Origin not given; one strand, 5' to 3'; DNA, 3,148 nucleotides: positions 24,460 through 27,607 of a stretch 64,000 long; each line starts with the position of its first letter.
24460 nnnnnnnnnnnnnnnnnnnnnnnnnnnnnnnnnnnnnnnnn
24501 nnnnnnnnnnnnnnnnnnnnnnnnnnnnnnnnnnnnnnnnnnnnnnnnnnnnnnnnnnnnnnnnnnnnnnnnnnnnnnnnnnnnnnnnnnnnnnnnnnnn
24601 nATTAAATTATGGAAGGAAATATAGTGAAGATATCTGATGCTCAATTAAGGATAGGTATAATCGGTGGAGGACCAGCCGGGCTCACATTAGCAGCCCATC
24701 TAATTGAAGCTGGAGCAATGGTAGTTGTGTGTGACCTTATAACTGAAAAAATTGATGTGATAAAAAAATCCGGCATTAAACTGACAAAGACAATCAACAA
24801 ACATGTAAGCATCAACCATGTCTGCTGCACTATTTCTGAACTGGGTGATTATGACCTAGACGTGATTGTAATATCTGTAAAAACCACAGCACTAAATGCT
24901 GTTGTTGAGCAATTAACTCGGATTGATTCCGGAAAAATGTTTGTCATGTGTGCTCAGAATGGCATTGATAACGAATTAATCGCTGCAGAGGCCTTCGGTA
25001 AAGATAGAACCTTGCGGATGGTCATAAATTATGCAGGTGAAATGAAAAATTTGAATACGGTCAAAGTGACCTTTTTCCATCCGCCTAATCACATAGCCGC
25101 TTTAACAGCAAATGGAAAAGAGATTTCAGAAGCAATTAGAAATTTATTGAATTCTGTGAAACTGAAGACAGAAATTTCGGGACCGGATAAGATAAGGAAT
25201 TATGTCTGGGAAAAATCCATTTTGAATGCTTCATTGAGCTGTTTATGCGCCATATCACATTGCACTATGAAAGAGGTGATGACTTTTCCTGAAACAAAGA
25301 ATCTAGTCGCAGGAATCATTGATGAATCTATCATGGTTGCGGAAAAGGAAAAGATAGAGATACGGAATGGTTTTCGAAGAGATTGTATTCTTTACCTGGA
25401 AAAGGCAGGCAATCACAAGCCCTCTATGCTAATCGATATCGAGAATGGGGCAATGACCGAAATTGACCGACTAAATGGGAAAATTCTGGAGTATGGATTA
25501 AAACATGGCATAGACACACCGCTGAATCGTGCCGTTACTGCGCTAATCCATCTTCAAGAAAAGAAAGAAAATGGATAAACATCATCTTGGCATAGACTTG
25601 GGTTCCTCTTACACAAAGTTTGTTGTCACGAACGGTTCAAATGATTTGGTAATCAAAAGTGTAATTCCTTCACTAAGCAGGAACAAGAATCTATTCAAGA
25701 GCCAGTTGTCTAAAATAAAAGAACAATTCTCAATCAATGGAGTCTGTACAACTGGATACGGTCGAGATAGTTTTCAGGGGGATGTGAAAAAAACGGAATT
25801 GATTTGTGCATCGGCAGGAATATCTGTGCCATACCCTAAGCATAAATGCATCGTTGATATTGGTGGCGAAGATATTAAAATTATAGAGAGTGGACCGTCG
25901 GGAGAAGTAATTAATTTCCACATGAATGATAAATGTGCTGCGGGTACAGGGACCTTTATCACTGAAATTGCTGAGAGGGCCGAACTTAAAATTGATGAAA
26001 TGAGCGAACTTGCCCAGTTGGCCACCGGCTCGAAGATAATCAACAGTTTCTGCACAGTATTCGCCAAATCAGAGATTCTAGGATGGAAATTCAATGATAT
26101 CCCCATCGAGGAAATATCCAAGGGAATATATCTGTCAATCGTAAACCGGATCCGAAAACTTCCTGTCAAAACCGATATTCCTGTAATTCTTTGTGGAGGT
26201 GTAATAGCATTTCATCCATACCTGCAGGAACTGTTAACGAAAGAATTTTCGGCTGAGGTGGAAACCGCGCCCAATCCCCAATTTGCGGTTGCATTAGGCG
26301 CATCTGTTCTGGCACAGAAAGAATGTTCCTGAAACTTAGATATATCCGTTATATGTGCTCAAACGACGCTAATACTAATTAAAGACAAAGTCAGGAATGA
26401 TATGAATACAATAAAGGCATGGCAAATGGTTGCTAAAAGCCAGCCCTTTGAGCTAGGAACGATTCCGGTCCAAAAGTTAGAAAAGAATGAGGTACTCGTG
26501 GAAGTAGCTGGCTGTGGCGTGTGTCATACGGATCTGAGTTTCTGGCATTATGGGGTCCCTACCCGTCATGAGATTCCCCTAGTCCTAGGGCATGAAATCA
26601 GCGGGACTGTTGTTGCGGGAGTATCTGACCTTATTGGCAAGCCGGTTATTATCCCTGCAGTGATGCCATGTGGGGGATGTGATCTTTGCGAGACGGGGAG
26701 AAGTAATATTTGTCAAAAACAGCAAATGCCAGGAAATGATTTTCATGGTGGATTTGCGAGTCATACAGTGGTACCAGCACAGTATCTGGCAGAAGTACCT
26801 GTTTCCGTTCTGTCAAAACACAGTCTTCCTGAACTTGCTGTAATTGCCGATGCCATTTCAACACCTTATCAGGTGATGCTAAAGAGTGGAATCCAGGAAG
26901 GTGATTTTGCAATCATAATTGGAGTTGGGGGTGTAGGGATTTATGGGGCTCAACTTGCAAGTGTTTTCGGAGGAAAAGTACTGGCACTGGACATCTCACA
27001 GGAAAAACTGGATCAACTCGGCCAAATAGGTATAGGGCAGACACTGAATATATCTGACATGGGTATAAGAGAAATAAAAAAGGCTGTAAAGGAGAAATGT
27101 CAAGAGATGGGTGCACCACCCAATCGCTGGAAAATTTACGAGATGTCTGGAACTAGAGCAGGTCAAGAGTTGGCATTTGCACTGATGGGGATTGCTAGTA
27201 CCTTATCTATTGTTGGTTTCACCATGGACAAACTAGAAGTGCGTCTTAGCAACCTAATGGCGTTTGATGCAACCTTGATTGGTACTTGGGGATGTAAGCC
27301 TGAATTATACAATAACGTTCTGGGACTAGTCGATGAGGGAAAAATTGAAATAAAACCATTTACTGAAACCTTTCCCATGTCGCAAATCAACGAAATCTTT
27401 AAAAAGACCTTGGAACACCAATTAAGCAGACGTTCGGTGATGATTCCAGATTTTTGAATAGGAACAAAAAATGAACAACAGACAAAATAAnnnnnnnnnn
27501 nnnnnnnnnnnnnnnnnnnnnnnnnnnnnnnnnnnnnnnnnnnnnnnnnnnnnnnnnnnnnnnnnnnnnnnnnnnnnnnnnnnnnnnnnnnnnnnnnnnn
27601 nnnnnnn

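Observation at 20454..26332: Second dehydratase/reductase-type module: two HGD-D subunits split by a CoA ligase, plus a PanE-like 2-oxoacid reductase and a third activase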

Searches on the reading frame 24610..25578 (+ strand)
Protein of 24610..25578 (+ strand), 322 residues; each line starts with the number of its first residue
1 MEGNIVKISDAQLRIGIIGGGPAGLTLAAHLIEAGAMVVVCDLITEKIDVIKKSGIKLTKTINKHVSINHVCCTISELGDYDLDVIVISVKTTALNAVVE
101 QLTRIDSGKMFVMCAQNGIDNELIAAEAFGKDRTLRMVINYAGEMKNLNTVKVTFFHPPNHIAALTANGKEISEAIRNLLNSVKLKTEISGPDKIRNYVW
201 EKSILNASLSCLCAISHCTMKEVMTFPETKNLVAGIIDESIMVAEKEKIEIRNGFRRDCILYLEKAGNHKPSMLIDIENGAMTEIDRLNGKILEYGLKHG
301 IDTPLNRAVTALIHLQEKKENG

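Call 7: search_protein_families(library=pfam, proteins=[window:24610-25578:+])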
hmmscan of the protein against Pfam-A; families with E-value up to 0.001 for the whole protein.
window:24610-25578:+ (322 aa): 8 families
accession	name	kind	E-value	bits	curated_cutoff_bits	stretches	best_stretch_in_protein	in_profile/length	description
PF08546.17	ApbA_C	-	5.7e-31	107.9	22.7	1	195-315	2-123/125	Ketopantoate reductase PanE/ApbA C terminal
PF02558.23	ApbA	-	9.9e-16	58.1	22.2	1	15-154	1-138/150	Ketopantoate reductase PanE/ApbA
PF03807.23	F420_oxidored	-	5.5e-07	30.5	21.6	1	14-114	1-91/94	NADP oxidoreductase coenzyme F420-dependent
PF03446.21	NAD_binding_2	-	6.6e-07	29.9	21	1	14-118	1-96/161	NAD binding domain of 6-phosphogluconate dehydrogenase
PF01210.29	NAD_Gly3P_dh_N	-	5.1e-05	23.7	23.1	1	15-121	2-108/158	NAD-dependent glycerol-3-phosphate dehydrogenase N-terminus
PF03721.20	UDPG_MGDP_dh_N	-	0.00022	21.3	27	1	14-92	2-86/187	UDP-glucose/GDP-mannose dehydrogenase family, NAD binding domain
PF01494.25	FAD_binding_3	-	0.00034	20.4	22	1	15-51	4-40/349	FAD binding domain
PF07992.20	Pyr_redox_2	-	0.00055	19.9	26.1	0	15-93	3-58/291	Pyridine nucleotide-disulphide oxidoreductase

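Call 8: search_protein_families(library=ncbifam, proteins=[window:24610-25578:+])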
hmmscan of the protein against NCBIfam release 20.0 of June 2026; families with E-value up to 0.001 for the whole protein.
window:24610-25578:+ (322 aa): 22 families
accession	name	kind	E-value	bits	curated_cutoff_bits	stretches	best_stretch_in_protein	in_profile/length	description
TIGR00745.1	apbA_panE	subfamily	3.4e-45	154.6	141.35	1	14-318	1-303/305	2-dehydropantoate 2-reductase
NF005088.0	PRK06522.1-2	subfamily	5.8e-41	140.6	371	1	14-319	2-304/308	2-dehydropantoate 2-reductase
NF005091.0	PRK06522.2-2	equivalog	4.4e-35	121.3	252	1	13-320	2-300/302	2-dehydropantoate 2-reductase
NF005089.0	PRK06522.1-4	subfamily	2e-28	99.7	223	2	126-319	131-320/326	2-dehydropantoate 2-reductase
NF005092.1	PRK06522.2-3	equivalog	4.3e-27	95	500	1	14-317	2-295/296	2-dehydropantoate 2-reductase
NF005093.0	PRK06522.2-4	equivalog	3.7e-26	92.2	308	1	12-320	3-300/304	2-dehydropantoate 2-reductase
NF009543.0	PRK12921.1-5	equivalog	4.4e-26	91.7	339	1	14-317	2-303/305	oxidoreductase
NF005094.0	PRK06522.2-5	equivalog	1e-22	80.8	382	1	13-312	1-297/307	2-dehydropantoate 2-reductase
NF004887.0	PRK06249.1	equivalog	2.8e-22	79.3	360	1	11-318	4-312/316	putative 2-dehydropantoate 2-reductase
NF009542.0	PRK12921.1-4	equivalog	2.9e-22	79.3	288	1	13-317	2-283/286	oxidoreductase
NF006083.0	PRK08229.1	equivalog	3e-21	75.8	371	2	13-250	3-232/341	2-dehydropantoate 2-reductase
NF009541.0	PRK12921.1-1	equivalog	4.1e-16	59.1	338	1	12-313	5-289/297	oxidoreductase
NF005087.0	PRK06522.1-1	equivalog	3.5e-15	55.9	351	1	14-319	2-291/296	2-dehydropantoate 2-reductase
NF005090.0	PRK06522.2-1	equivalog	2.2e-09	37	496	1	12-298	2-274/296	2-dehydropantoate 2-reductase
NF004311.0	PRK05708.1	equivalog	1.6e-08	33.8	378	1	14-315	4-295/305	putative 2-dehydropantoate 2-reductase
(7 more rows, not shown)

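Call 23: search_solved_structures(query=window:24610-25575:+, max_evalue=0.001)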
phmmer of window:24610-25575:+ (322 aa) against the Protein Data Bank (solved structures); distinct sequences matched with E-value up to 0.001: 17.
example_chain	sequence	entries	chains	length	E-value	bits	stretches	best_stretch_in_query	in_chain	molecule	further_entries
2ew2_A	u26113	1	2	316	2.4e-23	86.3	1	13-318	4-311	2-dehydropantoate 2-reductase, putative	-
8wl1_A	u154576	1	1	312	4.1e-23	85.5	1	13-318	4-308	2-dehydropantoate 2-reductase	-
8wl3_A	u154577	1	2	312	5.7e-23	85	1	13-318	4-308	2-dehydropantoate 2-reductase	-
8wl4_A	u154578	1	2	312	7.4e-23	84.6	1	13-318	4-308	2-dehydropantoate 2-reductase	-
3wfi_A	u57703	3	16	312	4e-18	69.1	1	14-319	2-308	2-dehydropantoate 2-reductase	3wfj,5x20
3hn2_A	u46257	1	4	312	8.2e-17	64.8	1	12-312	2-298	2-dehydropantoate 2-reductase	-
3hwr_A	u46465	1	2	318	1e-13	54.6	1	13-320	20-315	2-dehydropantoate 2-reductase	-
5hws_A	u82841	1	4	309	6e-12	48.8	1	13-319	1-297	2-dehydropantoate 2-reductase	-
5ayv_A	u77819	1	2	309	1.1e-11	47.9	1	13-319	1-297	2-dehydropantoate 2-reductase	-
3ego_A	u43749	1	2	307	2.2e-09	40.4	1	12-120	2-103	Probable 2-dehydropantoate 2-reductase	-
3g17_A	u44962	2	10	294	4e-08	36.2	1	82-317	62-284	Similar to 2-dehydropantoate 2-reductase | 2-dehydropantoate 2-reductase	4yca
3ghy_A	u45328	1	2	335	1.5e-07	34.4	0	13-119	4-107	Ketopantoate reductase protein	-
4s3m_A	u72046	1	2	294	2e-07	34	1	82-317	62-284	2-dehydropantoate 2-reductase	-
1yjq_A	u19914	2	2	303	1.8e-06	30.9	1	188-317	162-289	2-dehydropantoate 2-reductase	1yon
1ks9_A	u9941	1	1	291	2e-06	30.7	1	188-316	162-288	2-DEHYDROPANTOATE 2-REDUCTASE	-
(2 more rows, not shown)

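Call 48: search_solved_structures(query=window:24610-25575:+, max_evalue=1e-15, show_alignments=5)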
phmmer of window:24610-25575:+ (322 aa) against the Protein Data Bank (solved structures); distinct sequences matched with E-value up to 1e-15: 6.
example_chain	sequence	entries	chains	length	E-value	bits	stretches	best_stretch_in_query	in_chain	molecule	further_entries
2ew2_A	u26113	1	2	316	2.4e-23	86.3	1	13-318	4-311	2-dehydropantoate 2-reductase, putative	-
8wl1_A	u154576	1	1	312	4.1e-23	85.5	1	13-318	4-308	2-dehydropantoate 2-reductase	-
8wl3_A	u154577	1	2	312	5.7e-23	85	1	13-318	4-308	2-dehydropantoate 2-reductase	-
8wl4_A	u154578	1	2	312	7.4e-23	84.6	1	13-318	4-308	2-dehydropantoate 2-reductase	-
3wfi_A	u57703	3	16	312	4e-18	69.1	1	14-319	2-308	2-dehydropantoate 2-reductase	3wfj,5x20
3hn2_A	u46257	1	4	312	8.2e-17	64.8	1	12-312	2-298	2-dehydropantoate 2-reductase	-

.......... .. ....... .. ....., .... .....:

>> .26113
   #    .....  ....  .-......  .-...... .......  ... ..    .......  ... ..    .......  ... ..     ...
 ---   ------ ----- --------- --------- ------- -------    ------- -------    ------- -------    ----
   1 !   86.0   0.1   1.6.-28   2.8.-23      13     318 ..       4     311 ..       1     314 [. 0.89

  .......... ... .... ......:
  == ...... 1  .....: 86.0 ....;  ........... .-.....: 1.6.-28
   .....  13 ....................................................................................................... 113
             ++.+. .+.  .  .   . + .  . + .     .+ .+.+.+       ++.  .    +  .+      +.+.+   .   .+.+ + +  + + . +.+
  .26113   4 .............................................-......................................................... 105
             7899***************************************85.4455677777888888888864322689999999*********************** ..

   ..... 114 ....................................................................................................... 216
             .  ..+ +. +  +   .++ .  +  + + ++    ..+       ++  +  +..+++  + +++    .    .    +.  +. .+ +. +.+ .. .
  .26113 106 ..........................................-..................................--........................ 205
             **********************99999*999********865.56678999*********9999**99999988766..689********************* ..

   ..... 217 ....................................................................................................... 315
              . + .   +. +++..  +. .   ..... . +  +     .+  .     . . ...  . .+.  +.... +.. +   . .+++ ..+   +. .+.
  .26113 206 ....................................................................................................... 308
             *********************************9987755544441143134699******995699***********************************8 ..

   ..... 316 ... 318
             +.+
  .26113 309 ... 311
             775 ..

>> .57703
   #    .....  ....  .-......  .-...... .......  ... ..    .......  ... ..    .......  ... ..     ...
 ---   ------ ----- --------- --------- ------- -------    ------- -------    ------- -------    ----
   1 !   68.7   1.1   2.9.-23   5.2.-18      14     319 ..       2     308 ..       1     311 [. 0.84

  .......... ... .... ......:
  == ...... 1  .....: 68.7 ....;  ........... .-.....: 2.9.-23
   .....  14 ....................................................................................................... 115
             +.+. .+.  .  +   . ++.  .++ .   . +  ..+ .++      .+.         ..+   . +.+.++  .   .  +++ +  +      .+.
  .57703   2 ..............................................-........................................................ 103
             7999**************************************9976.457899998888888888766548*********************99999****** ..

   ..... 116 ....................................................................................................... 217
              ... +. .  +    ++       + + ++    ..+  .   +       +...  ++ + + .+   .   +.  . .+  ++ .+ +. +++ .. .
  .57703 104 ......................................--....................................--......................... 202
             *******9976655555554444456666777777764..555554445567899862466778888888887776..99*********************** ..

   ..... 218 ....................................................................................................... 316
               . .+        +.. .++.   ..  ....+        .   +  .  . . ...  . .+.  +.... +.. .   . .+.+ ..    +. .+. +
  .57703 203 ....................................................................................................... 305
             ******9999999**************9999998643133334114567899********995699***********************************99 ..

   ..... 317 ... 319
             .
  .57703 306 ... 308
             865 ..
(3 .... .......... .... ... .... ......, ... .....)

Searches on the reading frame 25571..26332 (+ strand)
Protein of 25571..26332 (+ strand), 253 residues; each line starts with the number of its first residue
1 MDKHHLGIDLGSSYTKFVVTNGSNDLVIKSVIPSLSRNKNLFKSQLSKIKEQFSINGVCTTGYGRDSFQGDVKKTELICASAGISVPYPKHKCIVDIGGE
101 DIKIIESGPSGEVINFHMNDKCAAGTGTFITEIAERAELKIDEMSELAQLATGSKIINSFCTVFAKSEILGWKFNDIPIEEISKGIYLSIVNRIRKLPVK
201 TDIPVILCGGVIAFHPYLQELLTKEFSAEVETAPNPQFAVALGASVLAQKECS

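Call 7: search_protein_families(library=pfam, proteins=[window:25571-26332:+])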
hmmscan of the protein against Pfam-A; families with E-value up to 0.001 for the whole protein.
window:25571-26332:+ (253 aa): 1 family
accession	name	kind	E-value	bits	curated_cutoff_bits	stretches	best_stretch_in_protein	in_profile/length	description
PF01869.26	BcrAD_BadFG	-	1.9e-35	123.2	31.5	1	6-248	1-271/271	BadF/BadG/BcrA/BcrD ATPase family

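Call 8: search_protein_families(library=ncbifam, proteins=[window:25571-26332:+])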
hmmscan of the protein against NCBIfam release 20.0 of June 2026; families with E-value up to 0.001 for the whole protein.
window:25571-26332:+ (253 aa): 5 families
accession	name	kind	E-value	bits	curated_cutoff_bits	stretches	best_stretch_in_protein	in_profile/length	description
TIGR00241.1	CoA_E_activ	domain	4.2e-48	164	125.4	1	6-247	3-248/248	acyl-CoA dehydratase activase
TIGR02259.1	benz_CoA_red_A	equivalog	1.5e-27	96.4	578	1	56-247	231-431/432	benzoyl-CoA reductase subunit A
TIGR03192.1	benz_CoA_bzdQ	equivalog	1.4e-19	70.7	380.2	1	7-246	36-284/293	benzoyl-CoA reductase, bzd-type, subunit Q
TIGR02261.1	benz_CoA_red_D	equivalog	5.8e-15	55.2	312.85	1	81-245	88-259/262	benzoyl-CoA reductase subunit D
TIGR03286.1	methan_mark_15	hypoth_equivalog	8.4e-15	54.6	455.75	1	6-248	147-401/404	methanogenesis marker 15 protein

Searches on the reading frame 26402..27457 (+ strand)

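Call 7: search_protein_families(library=pfam, proteins=[window:26402-27457:+])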
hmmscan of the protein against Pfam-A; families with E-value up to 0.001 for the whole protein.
window:26402-27457:+ (351 aa): 3 families
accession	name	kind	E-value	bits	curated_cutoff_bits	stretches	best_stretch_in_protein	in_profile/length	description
PF08240.17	ADH_N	-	1.4e-22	80.4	23.5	1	28-133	2-103/104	Alcohol dehydrogenase GroES-like domain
PF00107.32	ADH_zinc_N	-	7.6e-14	52.2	31.8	1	177-311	1-128/129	Zinc-binding dehydrogenase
PF01262.27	AlaDh_PNT_C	-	6.8e-05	22.8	23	1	157-231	16-92/214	Alanine dehydrogenase/PNT, C-terminal domain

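Call 8: search_protein_families(library=ncbifam, proteins=[window:26402-27457:+])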
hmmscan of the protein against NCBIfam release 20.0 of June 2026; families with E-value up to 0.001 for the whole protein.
window:26402-27457:+ (351 aa): 22 families
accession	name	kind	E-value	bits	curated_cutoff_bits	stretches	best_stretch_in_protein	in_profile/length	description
TIGR03201.1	dearomat_had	equivalog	3.9e-131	437.3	338.65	1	7-349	2-349/349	6-hydroxycyclohex-1-ene-1-carbonyl-CoA dehydrogenase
NF041097.1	keto_inos_dh_IolM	equivalog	1.2e-37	129.5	450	1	9-340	33-381/389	scyllo-inosose 3-dehydrogenase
NF047908.1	AldhRedAhr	equivalog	1.6e-35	122.6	470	1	1-338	1-324/335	NADPH-dependent aldehyde reductase Ahr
NF006940.0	PRK09422.1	equivalog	3.9e-31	108.3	344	1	12-347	8-333/338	alcohol dehydrogenase AdhP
TIGR00692.1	tdh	equivalog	4.4e-31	108.2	458.35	1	17-334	12-326/340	L-threonine 3-dehydrogenase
NF003808.0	PRK05396.1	equivalog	3e-29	102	380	1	9-337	6-329/341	L-threonine 3-dehydrogenase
NF010344.0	PRK13771.1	subfamily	6e-29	101.1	349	1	5-336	2-320/334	putative alcohol dehydrogenase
TIGR03451.1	mycoS_dep_FDH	equivalog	3.9e-25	88.4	512.9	1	5-346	3-356/358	S-(hydroxymethyl)mycothiol dehydrogenase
NF007642.0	PRK10309.1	equivalog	2e-24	86.5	550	1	27-296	24-287/347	galactitol-1-phosphate 5-dehydrogenase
NF041172.1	AcrlCoa_red_Thmprot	equivalog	2.2e-24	86.1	500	1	5-209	2-206/334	acryloyl-CoA reductase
NF007489.0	PRK10083.1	equivalog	3.7e-23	82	376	1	19-333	15-320/339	Zn-dependent oxidoreductase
TIGR03989.1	Rxyl_3153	subfamily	8.5e-23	81.2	440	2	9-106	7-107/370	NDMA-dependent alcohol dehydrogenase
TIGR02818.1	adh_III_F_hyde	equivalog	2.1e-20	73.1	543.95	2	6-106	4-107/368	S-(hydroxymethyl)glutathione dehydrogenase/class III alcohol dehydrogenase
NF007375.0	PRK09880.1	equivalog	2.3e-20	72.6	469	1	26-336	25-330/344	L-idonate 5-dehydrogenase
TIGR02822.1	adh_fam_2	subfamily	2.8e-20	72.6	283.5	1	15-196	14-195/329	zinc-binding alcohol dehydrogenase family protein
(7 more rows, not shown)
